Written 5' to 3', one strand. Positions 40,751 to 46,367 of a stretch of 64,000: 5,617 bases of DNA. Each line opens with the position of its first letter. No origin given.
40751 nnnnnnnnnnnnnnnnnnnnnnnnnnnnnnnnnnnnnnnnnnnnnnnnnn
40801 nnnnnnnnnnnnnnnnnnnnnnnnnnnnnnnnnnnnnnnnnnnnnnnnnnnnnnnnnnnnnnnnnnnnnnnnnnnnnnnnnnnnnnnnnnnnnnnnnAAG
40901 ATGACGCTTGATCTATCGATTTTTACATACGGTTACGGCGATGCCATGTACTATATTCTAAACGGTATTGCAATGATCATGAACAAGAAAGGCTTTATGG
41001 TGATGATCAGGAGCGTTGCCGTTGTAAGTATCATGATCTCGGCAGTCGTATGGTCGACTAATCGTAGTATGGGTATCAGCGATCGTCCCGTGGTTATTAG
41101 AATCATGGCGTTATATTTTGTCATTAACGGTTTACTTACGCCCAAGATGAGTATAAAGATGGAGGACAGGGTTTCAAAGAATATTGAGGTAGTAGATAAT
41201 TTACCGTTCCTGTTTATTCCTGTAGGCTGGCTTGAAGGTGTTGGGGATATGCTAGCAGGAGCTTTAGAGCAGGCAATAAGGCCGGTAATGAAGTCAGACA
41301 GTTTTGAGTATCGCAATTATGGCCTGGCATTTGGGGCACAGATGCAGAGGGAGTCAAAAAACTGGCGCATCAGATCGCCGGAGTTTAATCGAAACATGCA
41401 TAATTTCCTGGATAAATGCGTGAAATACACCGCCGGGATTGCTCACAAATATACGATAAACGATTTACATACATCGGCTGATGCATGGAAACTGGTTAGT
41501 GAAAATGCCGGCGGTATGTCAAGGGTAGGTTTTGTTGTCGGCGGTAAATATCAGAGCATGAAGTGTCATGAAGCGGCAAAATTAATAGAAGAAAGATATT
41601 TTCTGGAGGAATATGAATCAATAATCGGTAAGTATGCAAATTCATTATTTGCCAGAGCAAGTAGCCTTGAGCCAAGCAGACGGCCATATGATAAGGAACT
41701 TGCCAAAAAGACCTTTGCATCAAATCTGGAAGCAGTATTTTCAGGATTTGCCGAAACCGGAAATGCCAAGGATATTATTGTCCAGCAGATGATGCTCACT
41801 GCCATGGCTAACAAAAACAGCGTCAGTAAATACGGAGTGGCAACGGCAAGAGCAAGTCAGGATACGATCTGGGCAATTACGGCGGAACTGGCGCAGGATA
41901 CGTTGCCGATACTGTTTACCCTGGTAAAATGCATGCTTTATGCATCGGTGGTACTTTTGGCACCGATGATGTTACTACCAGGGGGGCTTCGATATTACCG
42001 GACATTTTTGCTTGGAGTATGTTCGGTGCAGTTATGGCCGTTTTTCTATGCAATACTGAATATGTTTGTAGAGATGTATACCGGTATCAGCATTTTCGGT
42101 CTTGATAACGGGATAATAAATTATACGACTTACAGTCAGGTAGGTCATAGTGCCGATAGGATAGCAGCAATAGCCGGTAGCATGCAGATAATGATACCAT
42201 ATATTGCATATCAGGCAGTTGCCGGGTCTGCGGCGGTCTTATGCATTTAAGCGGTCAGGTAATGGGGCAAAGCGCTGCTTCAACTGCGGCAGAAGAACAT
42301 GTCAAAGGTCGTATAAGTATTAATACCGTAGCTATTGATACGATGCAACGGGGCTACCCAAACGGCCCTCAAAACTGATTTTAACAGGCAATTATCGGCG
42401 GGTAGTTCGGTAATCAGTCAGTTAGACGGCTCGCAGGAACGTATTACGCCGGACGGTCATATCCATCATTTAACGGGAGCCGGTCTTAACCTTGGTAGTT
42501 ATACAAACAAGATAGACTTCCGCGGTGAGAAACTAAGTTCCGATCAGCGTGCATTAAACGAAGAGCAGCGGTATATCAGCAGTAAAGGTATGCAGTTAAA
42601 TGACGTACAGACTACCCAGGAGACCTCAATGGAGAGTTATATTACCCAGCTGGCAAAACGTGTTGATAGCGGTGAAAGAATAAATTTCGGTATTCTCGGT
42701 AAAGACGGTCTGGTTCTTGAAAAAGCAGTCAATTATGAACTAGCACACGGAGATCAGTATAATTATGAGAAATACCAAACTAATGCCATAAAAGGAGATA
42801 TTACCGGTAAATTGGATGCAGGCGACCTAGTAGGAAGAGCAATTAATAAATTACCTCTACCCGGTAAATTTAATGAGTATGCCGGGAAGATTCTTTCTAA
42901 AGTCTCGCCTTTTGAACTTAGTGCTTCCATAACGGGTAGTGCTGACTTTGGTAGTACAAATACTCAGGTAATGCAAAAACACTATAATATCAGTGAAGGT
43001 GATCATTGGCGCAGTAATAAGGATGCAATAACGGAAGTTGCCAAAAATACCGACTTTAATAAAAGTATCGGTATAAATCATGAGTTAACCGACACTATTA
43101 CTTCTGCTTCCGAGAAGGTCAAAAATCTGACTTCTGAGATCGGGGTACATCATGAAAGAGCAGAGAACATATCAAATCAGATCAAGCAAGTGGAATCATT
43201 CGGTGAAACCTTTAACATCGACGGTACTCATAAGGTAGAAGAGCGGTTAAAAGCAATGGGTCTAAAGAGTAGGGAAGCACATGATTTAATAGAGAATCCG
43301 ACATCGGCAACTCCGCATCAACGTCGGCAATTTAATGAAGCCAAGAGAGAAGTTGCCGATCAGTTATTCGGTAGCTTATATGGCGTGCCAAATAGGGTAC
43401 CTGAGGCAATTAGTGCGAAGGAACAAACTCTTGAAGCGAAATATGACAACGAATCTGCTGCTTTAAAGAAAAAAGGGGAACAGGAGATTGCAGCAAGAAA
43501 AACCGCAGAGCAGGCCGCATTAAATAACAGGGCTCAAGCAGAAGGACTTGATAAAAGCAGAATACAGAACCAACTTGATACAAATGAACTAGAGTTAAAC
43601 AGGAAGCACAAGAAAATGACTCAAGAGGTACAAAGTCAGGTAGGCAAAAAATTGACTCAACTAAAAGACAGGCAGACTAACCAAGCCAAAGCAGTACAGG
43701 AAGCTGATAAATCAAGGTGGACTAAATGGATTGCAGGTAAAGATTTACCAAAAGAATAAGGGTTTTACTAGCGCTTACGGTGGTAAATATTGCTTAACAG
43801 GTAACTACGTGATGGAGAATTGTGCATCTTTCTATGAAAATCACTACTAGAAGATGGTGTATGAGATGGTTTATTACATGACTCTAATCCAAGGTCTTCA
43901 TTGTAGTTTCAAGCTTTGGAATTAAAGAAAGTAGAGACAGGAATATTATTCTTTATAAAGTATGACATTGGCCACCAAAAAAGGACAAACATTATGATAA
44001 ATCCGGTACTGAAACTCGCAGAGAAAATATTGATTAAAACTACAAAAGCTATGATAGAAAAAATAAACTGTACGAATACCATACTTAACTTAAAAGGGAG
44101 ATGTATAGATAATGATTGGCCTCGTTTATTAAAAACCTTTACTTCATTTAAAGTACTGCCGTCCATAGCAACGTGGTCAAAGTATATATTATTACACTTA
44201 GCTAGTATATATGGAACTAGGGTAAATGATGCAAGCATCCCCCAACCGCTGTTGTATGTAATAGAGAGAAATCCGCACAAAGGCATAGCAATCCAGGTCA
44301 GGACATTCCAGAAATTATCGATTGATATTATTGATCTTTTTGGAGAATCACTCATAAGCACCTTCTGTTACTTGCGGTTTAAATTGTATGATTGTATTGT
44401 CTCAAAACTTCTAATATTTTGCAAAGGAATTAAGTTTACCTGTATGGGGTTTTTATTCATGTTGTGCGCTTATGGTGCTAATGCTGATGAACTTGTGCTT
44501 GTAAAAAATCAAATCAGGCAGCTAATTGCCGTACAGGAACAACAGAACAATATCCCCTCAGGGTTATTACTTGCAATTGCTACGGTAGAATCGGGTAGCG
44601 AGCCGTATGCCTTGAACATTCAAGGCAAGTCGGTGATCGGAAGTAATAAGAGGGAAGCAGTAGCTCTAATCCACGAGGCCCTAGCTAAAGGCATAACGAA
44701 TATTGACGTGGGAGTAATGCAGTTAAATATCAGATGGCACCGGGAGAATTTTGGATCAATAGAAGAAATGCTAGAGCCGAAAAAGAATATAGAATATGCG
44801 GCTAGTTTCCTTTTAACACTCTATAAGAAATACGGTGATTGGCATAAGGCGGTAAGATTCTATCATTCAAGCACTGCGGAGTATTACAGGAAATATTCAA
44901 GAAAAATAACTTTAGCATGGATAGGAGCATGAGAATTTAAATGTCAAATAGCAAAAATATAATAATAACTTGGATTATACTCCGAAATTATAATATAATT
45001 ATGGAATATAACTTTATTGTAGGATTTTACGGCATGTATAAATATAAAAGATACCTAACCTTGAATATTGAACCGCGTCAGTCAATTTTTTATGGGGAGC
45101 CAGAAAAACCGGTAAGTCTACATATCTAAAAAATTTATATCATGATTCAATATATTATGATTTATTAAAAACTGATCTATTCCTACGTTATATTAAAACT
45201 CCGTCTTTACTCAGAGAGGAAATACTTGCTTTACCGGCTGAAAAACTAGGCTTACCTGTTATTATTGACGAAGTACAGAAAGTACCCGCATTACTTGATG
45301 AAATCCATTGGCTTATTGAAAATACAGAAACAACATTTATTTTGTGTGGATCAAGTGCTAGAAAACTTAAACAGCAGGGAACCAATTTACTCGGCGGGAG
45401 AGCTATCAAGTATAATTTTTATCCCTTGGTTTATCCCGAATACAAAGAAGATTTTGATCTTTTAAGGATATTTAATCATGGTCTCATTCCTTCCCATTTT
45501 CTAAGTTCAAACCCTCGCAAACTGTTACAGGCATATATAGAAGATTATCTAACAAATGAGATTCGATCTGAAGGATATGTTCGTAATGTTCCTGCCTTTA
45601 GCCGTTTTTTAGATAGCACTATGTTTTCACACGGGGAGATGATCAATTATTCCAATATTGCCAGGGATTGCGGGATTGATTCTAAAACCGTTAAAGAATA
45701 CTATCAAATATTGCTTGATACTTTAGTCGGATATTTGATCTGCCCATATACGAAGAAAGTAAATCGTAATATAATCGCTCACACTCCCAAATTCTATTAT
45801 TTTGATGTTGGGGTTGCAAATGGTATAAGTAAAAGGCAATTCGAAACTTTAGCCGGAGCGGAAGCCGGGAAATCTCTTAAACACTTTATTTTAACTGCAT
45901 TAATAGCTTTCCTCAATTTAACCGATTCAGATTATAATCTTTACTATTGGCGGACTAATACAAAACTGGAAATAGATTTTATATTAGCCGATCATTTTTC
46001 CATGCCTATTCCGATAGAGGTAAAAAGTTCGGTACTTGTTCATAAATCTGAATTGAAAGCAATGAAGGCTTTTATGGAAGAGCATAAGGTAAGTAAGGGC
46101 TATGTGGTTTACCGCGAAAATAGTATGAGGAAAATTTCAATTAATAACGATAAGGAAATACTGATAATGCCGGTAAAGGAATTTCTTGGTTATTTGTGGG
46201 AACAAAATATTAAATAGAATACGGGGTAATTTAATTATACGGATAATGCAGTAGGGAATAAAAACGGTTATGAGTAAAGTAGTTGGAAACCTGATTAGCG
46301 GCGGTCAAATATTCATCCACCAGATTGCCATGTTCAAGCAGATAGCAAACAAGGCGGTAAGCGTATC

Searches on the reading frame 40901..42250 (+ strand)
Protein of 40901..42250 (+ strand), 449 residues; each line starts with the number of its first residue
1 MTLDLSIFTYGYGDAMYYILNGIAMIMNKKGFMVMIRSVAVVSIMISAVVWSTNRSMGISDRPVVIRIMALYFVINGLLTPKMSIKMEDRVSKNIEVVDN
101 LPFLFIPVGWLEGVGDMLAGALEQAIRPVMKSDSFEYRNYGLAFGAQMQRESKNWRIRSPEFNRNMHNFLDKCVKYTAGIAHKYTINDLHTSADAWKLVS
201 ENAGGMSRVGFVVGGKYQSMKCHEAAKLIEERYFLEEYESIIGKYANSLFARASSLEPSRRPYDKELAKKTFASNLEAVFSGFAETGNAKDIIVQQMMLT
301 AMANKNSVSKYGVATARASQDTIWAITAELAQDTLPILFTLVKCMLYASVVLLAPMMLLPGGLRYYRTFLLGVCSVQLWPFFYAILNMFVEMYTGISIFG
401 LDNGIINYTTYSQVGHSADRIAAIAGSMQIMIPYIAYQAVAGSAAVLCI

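Call 47: search_protein_families(library=pfam, proteins=[window:40901-42250:+], max_evalue=0.001)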
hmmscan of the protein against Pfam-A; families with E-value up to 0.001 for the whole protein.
window:40901-42250:+ (449 aa): 1 family
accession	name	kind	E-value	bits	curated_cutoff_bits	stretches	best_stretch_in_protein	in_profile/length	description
PF07916.16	TraG_N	-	1.4e-58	199.5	36.1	1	6-446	1-446/462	TraG-like protein, N-terminal region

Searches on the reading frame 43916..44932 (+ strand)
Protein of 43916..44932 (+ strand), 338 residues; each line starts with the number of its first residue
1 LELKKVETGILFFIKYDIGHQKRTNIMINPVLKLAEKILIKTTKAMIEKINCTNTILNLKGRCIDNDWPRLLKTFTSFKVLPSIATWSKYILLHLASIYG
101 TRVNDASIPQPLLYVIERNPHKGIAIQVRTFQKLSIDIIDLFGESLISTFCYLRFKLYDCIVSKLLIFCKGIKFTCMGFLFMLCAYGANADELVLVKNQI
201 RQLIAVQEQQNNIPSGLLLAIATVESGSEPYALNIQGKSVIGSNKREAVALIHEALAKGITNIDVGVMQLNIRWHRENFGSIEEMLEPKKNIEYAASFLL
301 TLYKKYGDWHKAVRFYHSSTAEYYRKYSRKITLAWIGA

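Call 48: search_protein_families(library=pfam, proteins=[window:43916-44932:+], max_evalue=0.001)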
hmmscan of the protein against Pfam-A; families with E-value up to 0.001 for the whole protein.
window:43916-44932:+ (338 aa): 1 family
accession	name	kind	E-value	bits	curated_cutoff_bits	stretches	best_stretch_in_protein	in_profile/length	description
PF01464.25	SLT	-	2.4e-13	50.1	21.3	1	203-322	2-100/117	Transglycosylase SLT domain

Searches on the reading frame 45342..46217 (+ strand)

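Call 48: search_protein_families(library=pfam, proteins=[window:45342-46217:+], max_evalue=0.001)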
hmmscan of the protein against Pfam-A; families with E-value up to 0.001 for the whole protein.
window:45342-46217:+ (291 aa): 1 family
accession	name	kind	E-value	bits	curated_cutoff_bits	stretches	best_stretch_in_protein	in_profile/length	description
PF13635.12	DUF4143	-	7.8e-32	110.7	28.1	1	73-230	3-160/160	Domain of unknown function (DUF4143)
